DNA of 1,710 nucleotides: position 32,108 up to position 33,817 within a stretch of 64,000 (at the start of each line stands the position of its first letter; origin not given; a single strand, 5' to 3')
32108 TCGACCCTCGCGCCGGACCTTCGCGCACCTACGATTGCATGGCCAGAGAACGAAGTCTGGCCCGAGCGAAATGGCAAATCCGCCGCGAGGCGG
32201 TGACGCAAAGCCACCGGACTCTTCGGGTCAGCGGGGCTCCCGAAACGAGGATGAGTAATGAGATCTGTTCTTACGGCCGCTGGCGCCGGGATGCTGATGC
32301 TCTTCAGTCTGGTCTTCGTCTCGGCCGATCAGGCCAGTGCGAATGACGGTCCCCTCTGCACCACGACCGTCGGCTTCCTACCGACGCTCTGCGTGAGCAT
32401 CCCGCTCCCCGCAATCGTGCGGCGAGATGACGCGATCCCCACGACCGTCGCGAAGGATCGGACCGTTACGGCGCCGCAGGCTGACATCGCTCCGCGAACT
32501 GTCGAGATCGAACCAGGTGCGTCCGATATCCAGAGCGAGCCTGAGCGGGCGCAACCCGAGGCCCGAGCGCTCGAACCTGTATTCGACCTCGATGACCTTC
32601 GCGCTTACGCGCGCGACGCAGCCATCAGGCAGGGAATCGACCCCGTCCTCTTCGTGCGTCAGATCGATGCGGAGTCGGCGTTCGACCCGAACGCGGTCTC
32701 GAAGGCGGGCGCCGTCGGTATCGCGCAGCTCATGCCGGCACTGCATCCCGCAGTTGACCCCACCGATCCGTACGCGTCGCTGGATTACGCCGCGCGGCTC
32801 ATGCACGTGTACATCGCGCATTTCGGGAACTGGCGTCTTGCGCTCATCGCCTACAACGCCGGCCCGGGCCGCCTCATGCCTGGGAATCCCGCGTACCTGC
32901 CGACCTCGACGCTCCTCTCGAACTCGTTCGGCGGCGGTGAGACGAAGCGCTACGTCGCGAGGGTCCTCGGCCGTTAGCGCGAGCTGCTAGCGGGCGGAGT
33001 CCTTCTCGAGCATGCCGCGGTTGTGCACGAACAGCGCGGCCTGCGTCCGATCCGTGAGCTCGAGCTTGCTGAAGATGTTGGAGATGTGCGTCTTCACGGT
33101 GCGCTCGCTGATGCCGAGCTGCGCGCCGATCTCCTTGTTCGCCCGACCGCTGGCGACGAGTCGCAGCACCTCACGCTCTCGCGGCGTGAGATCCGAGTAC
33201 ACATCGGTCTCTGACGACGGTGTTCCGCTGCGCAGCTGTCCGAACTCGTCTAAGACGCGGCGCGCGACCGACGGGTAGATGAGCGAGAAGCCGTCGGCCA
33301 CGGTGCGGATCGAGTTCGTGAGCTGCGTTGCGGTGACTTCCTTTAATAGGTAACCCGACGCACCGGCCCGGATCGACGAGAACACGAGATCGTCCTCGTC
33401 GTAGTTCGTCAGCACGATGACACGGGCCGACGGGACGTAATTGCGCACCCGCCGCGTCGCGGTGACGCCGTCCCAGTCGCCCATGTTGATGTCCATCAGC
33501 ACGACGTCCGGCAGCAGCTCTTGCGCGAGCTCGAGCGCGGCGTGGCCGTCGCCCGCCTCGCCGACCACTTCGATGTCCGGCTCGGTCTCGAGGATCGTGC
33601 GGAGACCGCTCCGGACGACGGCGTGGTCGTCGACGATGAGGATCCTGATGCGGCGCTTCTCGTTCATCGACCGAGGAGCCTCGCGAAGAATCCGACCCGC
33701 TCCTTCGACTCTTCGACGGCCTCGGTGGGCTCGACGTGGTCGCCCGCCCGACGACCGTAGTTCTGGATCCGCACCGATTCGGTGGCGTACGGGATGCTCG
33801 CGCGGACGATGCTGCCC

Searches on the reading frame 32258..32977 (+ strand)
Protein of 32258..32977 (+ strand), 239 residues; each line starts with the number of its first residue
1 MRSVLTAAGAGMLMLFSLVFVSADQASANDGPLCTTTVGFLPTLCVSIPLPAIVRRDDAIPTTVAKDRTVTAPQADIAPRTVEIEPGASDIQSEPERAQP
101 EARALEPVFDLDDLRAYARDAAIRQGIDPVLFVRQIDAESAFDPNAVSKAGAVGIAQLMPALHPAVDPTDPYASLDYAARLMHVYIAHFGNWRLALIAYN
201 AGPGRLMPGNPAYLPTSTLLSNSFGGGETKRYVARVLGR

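Call 10: search_protein_families(library=pfam, proteins=[window:32258-32977:+], max_evalue=0.01)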
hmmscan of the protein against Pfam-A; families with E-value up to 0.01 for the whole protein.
window:32258-32977:+ (239 aa): 1 family
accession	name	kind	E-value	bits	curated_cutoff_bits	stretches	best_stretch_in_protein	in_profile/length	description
PF01464.25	SLT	-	5.2e-18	65.2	21.3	1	117-206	2-101/117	Transglycosylase SLT domain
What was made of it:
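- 32258..32977 (+): Gene 2: secreted SLT-domain lytic transglycosylase, 239 aa. It has the same signal peptide and two-cysteine module (32258-32407), then a linker homologous to the linker of fused peptidase-SLT proteins. Pfam SLT 65.2 bits (call 10).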

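Call 39: find_homologous_proteins(query=window:32258-32974:+)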
Query seq(239 aa) (239 aa): 251 proteins with E <= 0.001 among 1634 candidates; the best 120 are listed.
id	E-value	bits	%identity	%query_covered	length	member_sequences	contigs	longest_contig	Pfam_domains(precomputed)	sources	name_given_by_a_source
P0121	6.8e-151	519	100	100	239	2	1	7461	PF01464.26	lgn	-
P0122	5.0e-120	418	82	100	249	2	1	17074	PF01464.26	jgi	jgi:hypothetical protein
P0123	9.8e-120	417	81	100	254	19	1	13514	PF01464.26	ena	-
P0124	8.4e-119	414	81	100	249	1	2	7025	PF01464.26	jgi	jgi:soluble lytic murein transglycosylase-like protein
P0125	1.2e-117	410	81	100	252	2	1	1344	PF01464.26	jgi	jgi:soluble lytic murein transglycosylase-like protein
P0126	3.6e-117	408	79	100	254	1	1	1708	PF01464.26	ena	-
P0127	3.7e-117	408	80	100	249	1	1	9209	PF01464.26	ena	-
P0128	2.0e-116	406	80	100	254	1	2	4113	PF01464.26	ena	-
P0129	2.1e-116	406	81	100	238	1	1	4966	PF01464.26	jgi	jgi:hypothetical protein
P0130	2.1e-116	406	79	100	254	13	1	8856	PF01464.26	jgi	-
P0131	2.3e-116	406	80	100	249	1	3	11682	PF01464.26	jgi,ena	-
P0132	3.3e-116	405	79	100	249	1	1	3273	PF01464.26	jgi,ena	-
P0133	1.0e-114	400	78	100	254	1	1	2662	PF01464.26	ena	-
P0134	1.3e-114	400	78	100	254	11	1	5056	PF01464.26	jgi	jgi:hypothetical protein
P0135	1.5e-114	400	79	100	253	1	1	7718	PF01464.26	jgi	jgi:Transglycosylase SLT domain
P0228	9.9e-79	282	62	92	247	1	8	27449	PF01464.26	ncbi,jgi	jgi:hypothetical protein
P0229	2.3e-78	281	60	92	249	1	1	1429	PF01464.26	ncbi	-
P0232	1.3e-76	276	58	100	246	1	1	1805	PF01464.26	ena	-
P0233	2.1e-76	275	53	100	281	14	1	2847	PF01464.26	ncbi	-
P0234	3.1e-76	274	58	100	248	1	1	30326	PF01464.26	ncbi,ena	-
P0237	5.4e-73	264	53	100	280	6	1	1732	PF01464.26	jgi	jgi:hypothetical protein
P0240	4.2e-69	251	53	95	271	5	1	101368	PF01464.26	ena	-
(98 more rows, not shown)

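Call 41: search_protein_families(library=ncbifam, proteins=[window:32258-32974:+], max_evalue=0.01)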
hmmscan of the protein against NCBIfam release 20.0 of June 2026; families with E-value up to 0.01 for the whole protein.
window:32258-32974:+ (239 aa): 5 families
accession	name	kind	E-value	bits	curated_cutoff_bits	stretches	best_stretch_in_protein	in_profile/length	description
NF047373.1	BB0259_flg_lyt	exception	2.6e-13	49.7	234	1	120-206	554-650/705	flagellar assembly lytic transglycosylase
NF008050.0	PRK10783.1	equivalog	6.2e-07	28.1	508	1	138-208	127-207/457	murein transglycosylase D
NF008670.0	PRK11671.1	equivalog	2.8e-05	23.4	375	1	118-160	196-238/359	membrane-bound lytic murein transglycosylase MltC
NF008631.0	PRK11619.1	equivalog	0.00025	19.6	536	1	138-207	503-586/644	murein transglycosylase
NF012014.0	PRK15470.1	equivalog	0.00083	19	233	1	118-159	43-84/203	membrane-bound lytic murein transglycosylase EmtA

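Call 55: find_encoding_contigs(protein=P0240, flank=2500, max_places=3)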
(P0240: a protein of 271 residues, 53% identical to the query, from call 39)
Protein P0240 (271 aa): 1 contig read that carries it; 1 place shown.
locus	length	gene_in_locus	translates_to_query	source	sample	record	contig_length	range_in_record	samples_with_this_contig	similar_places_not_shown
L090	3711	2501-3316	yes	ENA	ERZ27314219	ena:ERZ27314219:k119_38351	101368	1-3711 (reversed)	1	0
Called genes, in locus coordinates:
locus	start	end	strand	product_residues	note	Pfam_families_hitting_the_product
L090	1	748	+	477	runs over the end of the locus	PF06762:LMF1, PF25179:LMF1_C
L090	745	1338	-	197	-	PF13302:Acetyltransf_3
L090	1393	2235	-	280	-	PF00561:Abhydrolase_1, PF12146:Hydrolase_4, PF12697:Abhydrolase_6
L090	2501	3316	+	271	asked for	PF01464:SLT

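Call 56: find_encoding_contigs(protein=P0234, flank=2500, max_places=3)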
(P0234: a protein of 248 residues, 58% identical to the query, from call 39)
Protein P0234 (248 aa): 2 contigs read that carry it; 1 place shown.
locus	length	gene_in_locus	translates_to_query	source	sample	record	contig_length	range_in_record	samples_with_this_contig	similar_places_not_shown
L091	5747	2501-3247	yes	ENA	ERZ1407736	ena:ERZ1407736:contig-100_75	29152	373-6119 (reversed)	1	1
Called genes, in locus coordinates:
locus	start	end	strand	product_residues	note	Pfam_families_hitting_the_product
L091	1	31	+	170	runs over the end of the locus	-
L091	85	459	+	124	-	-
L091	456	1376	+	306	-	-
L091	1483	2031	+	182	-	PF13428:TPR_14 (faint), PF24575:TPR_Slam (faint), PF00515:TPR_1 (faint), PF07719:TPR_2 (faint), PF13432:TPR_16 (weak), PF13414:TPR_11, PF14559:TPR_19 (weak), PF13431:TPR_17, +4 more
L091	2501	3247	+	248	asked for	PF01464:SLT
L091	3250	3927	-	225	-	PF00072:Response_reg, PF00196:GerE, PF04545:Sigma70_r4 (weak), PF08281:Sigma70_r4_2, PF13518:HTH_28 (faint)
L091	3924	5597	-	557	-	PF01590:GAF (faint), PF13581:HATPase_c_2 (faint), PF07730:HisKA_3, PF02518:HATPase_c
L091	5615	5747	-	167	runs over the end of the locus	?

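Call 57: find_encoding_contigs(protein=P0233, flank=2500, max_places=3)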
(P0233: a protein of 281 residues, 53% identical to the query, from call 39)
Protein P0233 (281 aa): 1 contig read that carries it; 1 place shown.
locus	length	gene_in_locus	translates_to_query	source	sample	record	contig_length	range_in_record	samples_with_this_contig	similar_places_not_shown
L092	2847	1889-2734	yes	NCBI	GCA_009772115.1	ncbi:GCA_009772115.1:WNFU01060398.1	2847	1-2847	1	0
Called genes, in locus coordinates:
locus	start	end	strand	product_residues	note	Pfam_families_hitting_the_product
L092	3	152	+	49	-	?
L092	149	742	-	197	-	PF13302:Acetyltransf_3, PF00583:Acetyltransf_1 (faint)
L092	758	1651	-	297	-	PF12146:Hydrolase_4, PF00561:Abhydrolase_1, PF12697:Abhydrolase_6, PF20408:Abhydrolase_11 (faint)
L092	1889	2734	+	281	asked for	PF01464:SLT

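Call 58: find_encoding_contigs(protein=P0228, flank=2500, max_places=3)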
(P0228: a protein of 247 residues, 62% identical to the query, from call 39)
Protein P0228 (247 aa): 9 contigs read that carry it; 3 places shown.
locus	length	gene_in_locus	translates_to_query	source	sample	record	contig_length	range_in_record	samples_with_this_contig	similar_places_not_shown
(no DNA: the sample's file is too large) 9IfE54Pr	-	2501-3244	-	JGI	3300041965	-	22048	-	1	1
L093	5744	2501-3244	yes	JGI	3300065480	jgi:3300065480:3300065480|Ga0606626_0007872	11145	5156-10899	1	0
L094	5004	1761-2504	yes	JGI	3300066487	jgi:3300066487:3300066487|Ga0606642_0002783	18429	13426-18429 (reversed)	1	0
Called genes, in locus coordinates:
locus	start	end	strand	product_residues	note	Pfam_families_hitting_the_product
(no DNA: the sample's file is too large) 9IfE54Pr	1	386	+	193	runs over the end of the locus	PF13428:TPR_14 (faint), PF00515:TPR_1 (faint), PF07719:TPR_2 (faint), PF13174:TPR_6 (faint), PF13432:TPR_16 (weak), PF13414:TPR_11, PF14559:TPR_19 (weak), PF13431:TPR_17, +4 more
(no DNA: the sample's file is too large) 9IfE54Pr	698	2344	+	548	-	PF13485:Peptidase_MA_2 (weak), PF01464:SLT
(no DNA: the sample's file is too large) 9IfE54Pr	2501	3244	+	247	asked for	PF01464:SLT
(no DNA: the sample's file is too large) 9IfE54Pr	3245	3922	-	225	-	PF00072:Response_reg, PF00196:GerE, PF04545:Sigma70_r4 (weak), PF08281:Sigma70_r4_2, PF13518:HTH_28 (faint)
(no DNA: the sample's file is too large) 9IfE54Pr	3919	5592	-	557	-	PF01590:GAF (faint), PF13492:GAF_3 (faint), PF13581:HATPase_c_2 (faint), PF07730:HisKA_3, PF02518:HATPase_c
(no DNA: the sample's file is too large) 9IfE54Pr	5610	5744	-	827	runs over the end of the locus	-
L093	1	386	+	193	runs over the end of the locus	PF13428:TPR_14 (faint), PF00515:TPR_1 (faint), PF07719:TPR_2 (faint), PF13174:TPR_6 (faint), PF13432:TPR_16 (weak), PF13414:TPR_11, PF14559:TPR_19 (weak), PF13431:TPR_17, +4 more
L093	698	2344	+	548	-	PF13485:Peptidase_MA_2 (weak), PF01464:SLT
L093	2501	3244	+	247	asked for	PF01464:SLT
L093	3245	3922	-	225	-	PF00072:Response_reg, PF00196:GerE, PF04545:Sigma70_r4 (weak), PF08281:Sigma70_r4_2, PF13518:HTH_28 (faint)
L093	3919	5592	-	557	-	PF01590:GAF (faint), PF13492:GAF_3 (faint), PF13581:HATPase_c_2 (faint), PF07730:HisKA_3, PF02518:HATPase_c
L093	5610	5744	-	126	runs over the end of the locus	?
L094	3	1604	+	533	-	?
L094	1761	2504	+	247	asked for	PF01464:SLT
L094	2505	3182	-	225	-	PF00072:Response_reg, PF00196:GerE, PF04545:Sigma70_r4 (weak), PF08281:Sigma70_r4_2, PF13518:HTH_28 (faint)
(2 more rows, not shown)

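Call 63: find_encoding_contigs(protein=P0237, flank=1500, max_places=4)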
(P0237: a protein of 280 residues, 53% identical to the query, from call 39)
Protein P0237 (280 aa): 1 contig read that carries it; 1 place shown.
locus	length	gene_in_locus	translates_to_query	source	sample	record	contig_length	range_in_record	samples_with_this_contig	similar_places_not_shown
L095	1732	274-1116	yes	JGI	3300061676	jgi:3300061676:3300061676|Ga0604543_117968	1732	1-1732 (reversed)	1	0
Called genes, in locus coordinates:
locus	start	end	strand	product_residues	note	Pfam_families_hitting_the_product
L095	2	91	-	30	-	?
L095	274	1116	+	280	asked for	PF01464:SLT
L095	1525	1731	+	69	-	?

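Call 64: find_encoding_contigs(protein=P0232, flank=1500, max_places=4)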
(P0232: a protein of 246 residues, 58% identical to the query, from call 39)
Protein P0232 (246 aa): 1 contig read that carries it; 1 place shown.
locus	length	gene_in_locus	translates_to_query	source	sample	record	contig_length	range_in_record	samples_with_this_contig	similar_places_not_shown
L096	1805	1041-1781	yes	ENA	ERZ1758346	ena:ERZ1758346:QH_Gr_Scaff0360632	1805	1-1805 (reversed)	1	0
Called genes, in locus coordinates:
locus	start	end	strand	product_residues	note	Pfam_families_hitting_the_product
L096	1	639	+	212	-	?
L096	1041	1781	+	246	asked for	PF01464:SLT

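Call 65: find_encoding_contigs(protein=P0229, flank=1500, max_places=4)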
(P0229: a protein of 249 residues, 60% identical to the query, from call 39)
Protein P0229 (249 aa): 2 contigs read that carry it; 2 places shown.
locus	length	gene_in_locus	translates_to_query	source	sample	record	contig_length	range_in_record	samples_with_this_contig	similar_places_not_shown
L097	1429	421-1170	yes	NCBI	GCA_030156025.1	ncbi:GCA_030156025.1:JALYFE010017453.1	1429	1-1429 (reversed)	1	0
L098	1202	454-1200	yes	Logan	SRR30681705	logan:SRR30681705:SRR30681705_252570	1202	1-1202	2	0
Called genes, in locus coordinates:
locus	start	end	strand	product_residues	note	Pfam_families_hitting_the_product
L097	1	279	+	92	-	?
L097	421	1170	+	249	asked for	PF01464:SLT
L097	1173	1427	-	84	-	?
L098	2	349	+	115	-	?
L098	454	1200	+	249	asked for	PF01464:SLT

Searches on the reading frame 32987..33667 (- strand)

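Call 10: search_protein_families(library=pfam, proteins=[window:32987-33667:-], max_evalue=0.01)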
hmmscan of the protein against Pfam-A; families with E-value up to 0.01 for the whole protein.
window:32987-33667:- (226 aa): 8 families
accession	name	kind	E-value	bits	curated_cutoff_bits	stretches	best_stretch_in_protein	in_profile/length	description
PF00072.30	Response_reg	-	4.9e-28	98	30.2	1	9-120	1-110/111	Response regulator receiver domain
PF00196.25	GerE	-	4.8e-23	81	23.5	1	159-213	2-56/57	Bacterial regulatory proteins, luxR family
PF08281.18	Sigma70_r4_2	-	1.7e-08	34.4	25.7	1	160-201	11-53/54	Sigma-70, region 4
PF04545.22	Sigma70_r4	-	7.1e-08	32.3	24.1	1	159-202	4-48/50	Sigma-70, region 4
PF13518.12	HTH_28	-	9.4e-05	22.9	25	1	166-196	4-34/52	Helix-turn-helix domain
PF13384.12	HTH_23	-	0.00037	20.7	24.6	1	166-192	9-35/50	Homeodomain-like domain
PF04967.18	HTH_10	-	0.00086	19.5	23.1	0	178-202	27-51/53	HTH DNA binding domain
PF07638.17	Sigma70_ECF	-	0.0091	16.3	21.1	0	162-197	138-174/185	ECF sigma factor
